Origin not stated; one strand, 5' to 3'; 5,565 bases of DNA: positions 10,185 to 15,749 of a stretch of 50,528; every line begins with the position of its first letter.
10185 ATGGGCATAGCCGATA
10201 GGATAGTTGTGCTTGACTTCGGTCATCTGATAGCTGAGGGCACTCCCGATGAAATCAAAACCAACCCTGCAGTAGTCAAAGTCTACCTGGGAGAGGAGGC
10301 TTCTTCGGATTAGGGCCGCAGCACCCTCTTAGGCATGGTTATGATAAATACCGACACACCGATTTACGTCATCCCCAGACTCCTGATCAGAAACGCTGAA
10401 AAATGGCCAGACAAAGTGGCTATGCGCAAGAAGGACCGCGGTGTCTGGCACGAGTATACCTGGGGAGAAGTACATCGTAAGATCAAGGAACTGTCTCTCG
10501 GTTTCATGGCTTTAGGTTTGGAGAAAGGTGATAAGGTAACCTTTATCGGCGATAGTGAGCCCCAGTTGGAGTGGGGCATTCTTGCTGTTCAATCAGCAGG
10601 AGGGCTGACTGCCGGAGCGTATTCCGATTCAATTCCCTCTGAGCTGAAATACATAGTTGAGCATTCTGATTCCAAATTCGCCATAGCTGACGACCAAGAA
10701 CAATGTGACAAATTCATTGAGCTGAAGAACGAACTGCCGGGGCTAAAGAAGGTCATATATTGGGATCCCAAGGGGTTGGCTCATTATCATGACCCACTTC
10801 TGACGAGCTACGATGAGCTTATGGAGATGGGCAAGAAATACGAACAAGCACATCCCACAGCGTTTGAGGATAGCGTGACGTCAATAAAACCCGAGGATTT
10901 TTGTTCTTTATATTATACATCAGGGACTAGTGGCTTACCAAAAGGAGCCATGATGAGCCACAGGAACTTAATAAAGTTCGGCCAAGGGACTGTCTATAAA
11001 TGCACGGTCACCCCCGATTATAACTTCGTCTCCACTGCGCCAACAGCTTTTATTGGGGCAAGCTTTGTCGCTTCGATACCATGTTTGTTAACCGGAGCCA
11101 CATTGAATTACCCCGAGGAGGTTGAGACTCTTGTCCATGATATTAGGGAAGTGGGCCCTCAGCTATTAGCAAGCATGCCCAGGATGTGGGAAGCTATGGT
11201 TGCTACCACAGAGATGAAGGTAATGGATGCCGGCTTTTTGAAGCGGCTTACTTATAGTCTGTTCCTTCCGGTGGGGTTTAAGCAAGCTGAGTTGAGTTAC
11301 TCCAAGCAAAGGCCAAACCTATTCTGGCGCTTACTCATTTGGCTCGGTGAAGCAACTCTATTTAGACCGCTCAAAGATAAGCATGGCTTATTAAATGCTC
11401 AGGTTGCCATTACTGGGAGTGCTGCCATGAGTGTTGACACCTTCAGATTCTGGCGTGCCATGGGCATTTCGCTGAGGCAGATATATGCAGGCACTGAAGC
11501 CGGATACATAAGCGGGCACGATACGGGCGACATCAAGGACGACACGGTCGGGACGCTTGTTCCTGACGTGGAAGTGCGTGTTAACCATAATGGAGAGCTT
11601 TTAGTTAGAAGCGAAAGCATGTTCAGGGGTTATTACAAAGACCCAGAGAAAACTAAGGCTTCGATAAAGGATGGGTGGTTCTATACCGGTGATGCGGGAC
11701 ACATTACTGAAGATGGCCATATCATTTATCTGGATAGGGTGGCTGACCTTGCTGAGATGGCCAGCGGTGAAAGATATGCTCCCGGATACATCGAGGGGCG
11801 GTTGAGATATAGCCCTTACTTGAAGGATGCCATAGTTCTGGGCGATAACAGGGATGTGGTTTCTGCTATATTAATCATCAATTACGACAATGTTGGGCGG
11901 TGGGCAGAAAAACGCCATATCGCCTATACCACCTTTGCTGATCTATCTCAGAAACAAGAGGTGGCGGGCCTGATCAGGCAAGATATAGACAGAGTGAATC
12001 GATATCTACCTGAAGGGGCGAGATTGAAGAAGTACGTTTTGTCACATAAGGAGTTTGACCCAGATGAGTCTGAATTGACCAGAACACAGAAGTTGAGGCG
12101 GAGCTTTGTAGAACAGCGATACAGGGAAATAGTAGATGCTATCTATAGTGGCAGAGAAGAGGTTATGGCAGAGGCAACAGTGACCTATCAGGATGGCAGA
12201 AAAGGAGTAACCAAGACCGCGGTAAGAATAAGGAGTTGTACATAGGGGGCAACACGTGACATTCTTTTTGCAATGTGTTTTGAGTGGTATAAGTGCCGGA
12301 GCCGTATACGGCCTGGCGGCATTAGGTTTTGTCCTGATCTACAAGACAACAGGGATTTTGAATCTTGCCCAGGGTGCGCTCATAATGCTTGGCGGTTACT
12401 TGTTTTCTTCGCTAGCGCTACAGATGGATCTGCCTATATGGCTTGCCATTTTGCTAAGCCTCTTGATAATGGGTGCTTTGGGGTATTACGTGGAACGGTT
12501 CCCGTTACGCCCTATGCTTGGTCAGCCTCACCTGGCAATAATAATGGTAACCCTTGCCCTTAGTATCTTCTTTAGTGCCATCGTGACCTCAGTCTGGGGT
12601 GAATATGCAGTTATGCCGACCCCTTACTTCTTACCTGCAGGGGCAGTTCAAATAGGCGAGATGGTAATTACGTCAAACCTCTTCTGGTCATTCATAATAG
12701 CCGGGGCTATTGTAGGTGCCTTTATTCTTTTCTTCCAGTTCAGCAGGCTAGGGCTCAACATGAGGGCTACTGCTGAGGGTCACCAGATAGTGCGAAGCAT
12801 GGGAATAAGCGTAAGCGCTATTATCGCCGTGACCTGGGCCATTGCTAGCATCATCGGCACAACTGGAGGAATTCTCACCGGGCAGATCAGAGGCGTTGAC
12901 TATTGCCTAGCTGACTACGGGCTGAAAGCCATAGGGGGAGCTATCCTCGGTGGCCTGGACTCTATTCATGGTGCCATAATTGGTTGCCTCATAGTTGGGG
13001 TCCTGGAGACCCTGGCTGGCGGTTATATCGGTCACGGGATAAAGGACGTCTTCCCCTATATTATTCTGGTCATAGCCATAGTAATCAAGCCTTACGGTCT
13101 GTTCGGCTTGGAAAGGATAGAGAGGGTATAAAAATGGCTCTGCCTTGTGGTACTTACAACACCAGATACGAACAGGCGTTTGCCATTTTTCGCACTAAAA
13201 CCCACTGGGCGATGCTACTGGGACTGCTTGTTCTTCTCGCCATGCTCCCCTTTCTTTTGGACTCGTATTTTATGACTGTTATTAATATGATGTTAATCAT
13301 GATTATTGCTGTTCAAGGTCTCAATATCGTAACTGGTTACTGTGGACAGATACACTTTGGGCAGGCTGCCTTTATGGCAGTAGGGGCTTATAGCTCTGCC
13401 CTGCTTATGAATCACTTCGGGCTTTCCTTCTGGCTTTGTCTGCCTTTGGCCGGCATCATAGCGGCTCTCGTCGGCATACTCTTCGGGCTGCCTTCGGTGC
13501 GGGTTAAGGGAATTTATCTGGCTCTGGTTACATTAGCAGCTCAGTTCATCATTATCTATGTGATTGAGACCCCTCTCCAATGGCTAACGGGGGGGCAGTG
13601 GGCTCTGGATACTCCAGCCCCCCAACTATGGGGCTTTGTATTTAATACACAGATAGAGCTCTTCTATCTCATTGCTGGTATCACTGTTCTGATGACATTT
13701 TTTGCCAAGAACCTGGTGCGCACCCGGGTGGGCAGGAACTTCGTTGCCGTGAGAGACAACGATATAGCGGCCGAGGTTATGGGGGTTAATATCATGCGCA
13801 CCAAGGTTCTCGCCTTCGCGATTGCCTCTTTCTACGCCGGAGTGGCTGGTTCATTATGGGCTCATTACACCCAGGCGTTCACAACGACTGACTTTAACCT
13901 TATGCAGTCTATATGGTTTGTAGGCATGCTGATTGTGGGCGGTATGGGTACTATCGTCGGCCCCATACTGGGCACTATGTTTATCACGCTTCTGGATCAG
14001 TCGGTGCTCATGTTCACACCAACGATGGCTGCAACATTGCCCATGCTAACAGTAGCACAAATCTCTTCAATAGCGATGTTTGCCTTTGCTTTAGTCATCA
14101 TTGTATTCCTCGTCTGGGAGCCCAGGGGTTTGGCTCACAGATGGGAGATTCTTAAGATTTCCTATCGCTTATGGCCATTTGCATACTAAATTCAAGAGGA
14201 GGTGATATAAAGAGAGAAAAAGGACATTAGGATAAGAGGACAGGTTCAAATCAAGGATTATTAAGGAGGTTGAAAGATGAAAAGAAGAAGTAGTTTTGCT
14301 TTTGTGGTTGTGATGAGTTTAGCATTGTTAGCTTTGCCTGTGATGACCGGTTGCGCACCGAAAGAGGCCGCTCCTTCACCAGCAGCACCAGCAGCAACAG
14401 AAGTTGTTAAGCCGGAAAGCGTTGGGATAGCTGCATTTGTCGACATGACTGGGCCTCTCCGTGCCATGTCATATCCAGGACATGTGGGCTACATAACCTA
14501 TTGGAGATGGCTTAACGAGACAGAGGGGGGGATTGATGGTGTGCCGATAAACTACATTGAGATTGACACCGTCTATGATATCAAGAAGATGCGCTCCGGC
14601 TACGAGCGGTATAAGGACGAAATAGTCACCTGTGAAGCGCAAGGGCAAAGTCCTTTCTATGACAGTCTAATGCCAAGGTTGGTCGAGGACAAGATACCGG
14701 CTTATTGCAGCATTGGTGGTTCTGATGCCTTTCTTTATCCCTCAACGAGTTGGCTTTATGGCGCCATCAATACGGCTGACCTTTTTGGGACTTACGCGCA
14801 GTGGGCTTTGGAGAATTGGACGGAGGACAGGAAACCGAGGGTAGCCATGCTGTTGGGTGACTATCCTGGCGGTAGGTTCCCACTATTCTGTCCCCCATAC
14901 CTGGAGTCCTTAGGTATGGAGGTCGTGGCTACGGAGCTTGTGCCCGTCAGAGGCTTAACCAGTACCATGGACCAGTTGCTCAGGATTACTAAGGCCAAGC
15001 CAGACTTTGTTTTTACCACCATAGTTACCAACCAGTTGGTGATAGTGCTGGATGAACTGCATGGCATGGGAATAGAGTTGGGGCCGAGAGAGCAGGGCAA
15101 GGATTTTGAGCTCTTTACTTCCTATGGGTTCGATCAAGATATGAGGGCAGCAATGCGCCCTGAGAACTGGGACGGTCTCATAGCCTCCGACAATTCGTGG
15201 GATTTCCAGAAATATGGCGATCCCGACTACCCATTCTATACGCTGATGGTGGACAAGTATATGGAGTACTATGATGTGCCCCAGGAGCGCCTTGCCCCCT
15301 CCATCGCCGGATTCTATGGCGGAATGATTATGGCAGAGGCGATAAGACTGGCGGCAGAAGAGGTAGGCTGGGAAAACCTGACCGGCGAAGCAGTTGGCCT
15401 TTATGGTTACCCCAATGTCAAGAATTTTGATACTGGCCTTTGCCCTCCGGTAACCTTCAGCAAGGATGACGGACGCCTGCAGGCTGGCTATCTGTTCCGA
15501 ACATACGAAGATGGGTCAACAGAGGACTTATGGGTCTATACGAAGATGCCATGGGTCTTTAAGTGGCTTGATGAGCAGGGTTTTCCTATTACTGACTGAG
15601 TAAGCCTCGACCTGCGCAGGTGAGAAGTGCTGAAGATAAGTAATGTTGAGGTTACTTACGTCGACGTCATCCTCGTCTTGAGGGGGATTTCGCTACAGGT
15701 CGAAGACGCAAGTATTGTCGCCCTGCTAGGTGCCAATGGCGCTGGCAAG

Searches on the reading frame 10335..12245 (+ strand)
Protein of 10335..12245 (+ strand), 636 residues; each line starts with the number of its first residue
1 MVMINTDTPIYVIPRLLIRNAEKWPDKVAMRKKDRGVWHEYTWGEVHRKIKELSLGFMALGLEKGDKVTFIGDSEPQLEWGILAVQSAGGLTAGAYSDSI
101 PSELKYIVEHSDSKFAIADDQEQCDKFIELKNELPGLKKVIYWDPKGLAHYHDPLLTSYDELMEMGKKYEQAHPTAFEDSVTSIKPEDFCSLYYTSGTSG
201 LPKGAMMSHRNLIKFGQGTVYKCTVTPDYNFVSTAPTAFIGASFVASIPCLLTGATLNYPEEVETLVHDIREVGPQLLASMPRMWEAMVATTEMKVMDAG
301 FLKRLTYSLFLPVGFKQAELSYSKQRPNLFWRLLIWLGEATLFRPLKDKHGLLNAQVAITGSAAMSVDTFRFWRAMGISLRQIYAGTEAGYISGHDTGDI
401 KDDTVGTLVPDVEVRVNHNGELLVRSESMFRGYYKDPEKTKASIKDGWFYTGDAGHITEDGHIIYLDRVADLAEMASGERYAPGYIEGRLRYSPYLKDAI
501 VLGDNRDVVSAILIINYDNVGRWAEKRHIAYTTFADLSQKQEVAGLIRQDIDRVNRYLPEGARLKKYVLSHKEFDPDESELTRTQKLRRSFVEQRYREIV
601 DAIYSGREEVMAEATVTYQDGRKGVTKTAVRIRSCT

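Call 9: search_protein_families(library=pfam, proteins=[window:10335-12245:+])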
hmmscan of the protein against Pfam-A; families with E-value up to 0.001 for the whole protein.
window:10335-12245:+ (636 aa): 2 families
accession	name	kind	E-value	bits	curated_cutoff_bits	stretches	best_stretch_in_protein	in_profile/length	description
PF00501.34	AMP-binding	-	1.4e-56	192.4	29.9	1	19-434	3-384/384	AMP-binding enzyme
PF23562.2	AMP-binding_C_3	-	5e-11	43.5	20.8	1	475-607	6-123/124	AMP-binding enzyme C-terminal domain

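Call 28: search_protein_families(library=ncbifam, proteins=[window:10335-12245:+], max_evalue=1e-10)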
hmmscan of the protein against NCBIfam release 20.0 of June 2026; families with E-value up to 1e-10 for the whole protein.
window:10335-12245:+ (636 aa): 62 families (the best 25 are shown)
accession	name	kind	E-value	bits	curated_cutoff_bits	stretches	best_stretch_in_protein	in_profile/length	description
NF038343.1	ligase_FadD11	exception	3.6e-64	217.2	950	1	19-605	9-582/585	fatty acid--CoA ligase FadD11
NF004837.0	PRK06187.1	subfamily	7e-51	173.1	476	2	12-303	9-289/531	long-chain-fatty-acid--CoA ligase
NF006182.0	PRK08316.1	subfamily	2e-40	138.8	663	2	12-307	12-293/523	fatty acyl-CoA synthetase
NF005801.1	PRK07656.1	equivalog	3.6e-38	131.5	657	2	342-503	268-436/500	FadD3 family acyl-CoA ligase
NF009233.0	PRK12583.1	subfamily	2.7e-33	115.2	832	2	12-263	19-277/558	fatty acid CoA ligase family protein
NF009232.0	PRK12582.1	subfamily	3.9e-30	104.7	777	2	384-606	384-615/624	acyl-CoA synthetase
NF052269.1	Staph_lig_FadD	equivalog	1.6e-29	102.6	650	2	413-514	337-441/499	long-chain-fatty-acid--CoA ligase FadD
NF005702.0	PRK07514.1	subfamily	2.8e-29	101.8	558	2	354-503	271-433/506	malonyl-CoA synthase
NF005947.1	PRK08008.1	equivalog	5.3e-29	101.2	651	2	25-307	21-296/518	crotonobetaine/carnitine-CoA ligase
NF041592.1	carboxyl_red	equivalog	8.9e-29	99.8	1300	2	357-613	375-628/1160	carboxylic acid reductase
NF004114.0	PRK05605.1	equivalog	1.6e-28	99.4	766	1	357-509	342-513/575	long-chain-fatty-acid--CoA ligase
NF003313.0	PRK04319.1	equivalog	5.3e-28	97.6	729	1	22-256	56-278/574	acetate--CoA ligase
TIGR01923.1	menE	equivalog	4.8e-27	94.9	330.15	1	341-505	211-383/442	o-succinylbenzoate--CoA ligase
NF006181.0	PRK08314.1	subfamily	1.1e-26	93.2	705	1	16-240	29-257/563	long-chain-fatty-acid--CoA ligase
NF005676.0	PRK07470.1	equivalog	1.3e-26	93.4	774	2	413-503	373-462/544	acyl-CoA synthetase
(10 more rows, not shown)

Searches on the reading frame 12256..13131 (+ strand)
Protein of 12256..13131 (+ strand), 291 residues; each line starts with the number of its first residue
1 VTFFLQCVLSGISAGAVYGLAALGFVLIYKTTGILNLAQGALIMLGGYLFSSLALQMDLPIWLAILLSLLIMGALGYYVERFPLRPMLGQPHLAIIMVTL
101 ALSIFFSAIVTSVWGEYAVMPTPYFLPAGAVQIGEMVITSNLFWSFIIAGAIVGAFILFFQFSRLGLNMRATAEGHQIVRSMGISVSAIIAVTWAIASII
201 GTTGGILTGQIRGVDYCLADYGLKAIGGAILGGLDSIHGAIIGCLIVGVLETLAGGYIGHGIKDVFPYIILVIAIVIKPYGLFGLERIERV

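Call 9: search_protein_families(library=pfam, proteins=[window:12256-13131:+])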
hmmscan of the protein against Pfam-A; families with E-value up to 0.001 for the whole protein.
window:12256-13131:+ (291 aa): 1 family
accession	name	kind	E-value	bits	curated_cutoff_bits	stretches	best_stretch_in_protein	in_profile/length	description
PF02653.21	BPD_transp_2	-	9.7e-28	97.5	26.8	1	9-274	3-268/269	Branched-chain amino acid transport system / permease component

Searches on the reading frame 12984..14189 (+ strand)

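Call 9: search_protein_families(library=pfam, proteins=[window:12984-14189:+])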
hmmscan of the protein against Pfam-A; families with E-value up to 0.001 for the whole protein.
window:12984-14189:+ (401 aa): 1 family
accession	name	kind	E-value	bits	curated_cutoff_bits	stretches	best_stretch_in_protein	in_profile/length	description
PF02653.21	BPD_transp_2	-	9.2e-39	133.6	26.8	1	98-357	4-253/269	Branched-chain amino acid transport system / permease component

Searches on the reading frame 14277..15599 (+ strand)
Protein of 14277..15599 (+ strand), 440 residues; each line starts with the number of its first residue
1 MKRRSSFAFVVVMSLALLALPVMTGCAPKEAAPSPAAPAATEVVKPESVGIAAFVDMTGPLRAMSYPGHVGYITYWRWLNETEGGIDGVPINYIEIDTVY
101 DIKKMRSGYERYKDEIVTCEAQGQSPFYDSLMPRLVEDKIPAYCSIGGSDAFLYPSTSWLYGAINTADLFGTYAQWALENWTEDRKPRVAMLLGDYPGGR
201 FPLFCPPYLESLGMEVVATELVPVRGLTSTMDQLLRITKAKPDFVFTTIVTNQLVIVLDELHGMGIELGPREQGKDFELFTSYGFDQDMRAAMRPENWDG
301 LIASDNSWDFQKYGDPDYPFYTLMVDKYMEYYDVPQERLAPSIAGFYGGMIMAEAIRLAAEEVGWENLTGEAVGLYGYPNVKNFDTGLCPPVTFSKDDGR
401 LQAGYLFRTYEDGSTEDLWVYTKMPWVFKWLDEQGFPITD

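Call 9: search_protein_families(library=pfam, proteins=[window:14277-15599:+])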
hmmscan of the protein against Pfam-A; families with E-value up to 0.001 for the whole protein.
window:14277-15599:+ (440 aa): 1 family
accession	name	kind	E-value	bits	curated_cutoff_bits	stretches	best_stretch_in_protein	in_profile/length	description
PF13458.12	Peripla_BP_6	-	4.1e-24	86.3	31.7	1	49-411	2-339/343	Periplasmic binding protein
